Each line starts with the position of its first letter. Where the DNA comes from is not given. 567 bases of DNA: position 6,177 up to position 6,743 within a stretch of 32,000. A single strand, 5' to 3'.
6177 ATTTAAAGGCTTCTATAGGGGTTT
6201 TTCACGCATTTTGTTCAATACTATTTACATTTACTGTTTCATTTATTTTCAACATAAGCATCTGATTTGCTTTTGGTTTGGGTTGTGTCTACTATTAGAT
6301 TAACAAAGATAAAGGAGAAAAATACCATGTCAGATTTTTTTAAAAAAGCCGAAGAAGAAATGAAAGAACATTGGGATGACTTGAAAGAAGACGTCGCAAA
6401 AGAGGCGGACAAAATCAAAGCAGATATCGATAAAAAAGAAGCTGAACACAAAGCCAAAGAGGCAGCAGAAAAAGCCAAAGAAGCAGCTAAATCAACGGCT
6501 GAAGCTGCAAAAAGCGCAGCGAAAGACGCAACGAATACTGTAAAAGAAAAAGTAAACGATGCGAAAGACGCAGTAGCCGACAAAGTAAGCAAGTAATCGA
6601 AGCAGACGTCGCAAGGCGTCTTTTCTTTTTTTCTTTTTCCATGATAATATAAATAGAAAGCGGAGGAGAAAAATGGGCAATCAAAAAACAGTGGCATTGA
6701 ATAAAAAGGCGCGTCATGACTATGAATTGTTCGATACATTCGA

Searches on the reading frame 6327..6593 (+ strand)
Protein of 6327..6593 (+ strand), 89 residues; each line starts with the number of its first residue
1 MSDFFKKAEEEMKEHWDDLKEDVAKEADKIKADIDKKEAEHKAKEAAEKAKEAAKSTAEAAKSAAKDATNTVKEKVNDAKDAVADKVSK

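Call 32: search_protein_families(library=pfam, max_evalue=10, proteins=[window:6327-6593:+])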
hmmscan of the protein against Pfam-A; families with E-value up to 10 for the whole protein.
seq(89 aa): 22 families
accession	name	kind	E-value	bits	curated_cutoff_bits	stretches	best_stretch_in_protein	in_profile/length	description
PF24564.1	DUF7605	-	0.0019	18.6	27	1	4-86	50-129/183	Domain of unknown function (DUF7605)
PF01442.23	Apolipoprotein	-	0.0028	17.8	90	1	7-83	103-181/190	Apolipoprotein A1/A4/E domain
PF07464.16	ApoLp-III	-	0.0041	17.7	36.3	1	3-86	47-131/146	Apolipophorin-III precursor (apoLp-III)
PF12732.12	YtxH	-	0.0067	17.3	37.5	0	38-83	25-70/71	YtxH-like protein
PF05008.21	V-SNARE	-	0.034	15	25.9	1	1-84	1-82/92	Vesicle transport v-SNARE protein N-terminus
PF04837.17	MbeB_N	-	0.044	14.5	22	1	43-84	8-49/52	MbeB-like, N-term conserved region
PF12257.13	IML1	-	0.088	12.3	26.2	1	2-71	151-216/286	Vacuolar membrane-associated protein Iml1, N-terminal domain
PF03938.19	OmpH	-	0.48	11.1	32.4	1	3-86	15-110/141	Outer membrane protein (OmpH-like)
PF09769.14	ApoO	-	0.49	10.7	31.4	1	44-87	13-56/131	Apolipoprotein O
PF13206.11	VSG_B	-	0.55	9.8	25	1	7-79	87-164/352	Trypanosomal VSG domain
PF01603.26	B56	-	0.86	8.9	25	1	4-57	346-402/413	Protein phosphatase 2A regulatory B subunit (B56 family)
PF08702.15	Fib_alpha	-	0.88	10.2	29.9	1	2-87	23-101/143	Fibrinogen alpha/beta chain family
PF05388.16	Carbpep_Y_N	-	1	10.2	25.8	1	2-45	70-113/127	Carboxypeptidase Y pro-peptide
PF11727.13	ISG65-75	-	1.3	8.6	25.1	1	7-83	57-141/281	Invariant surface glycoprotein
PF05597.16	Phasin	-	1.4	9.5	28.8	2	44-84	45-89/126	Poly(hydroxyalcanoate) granule associated protein (phasin)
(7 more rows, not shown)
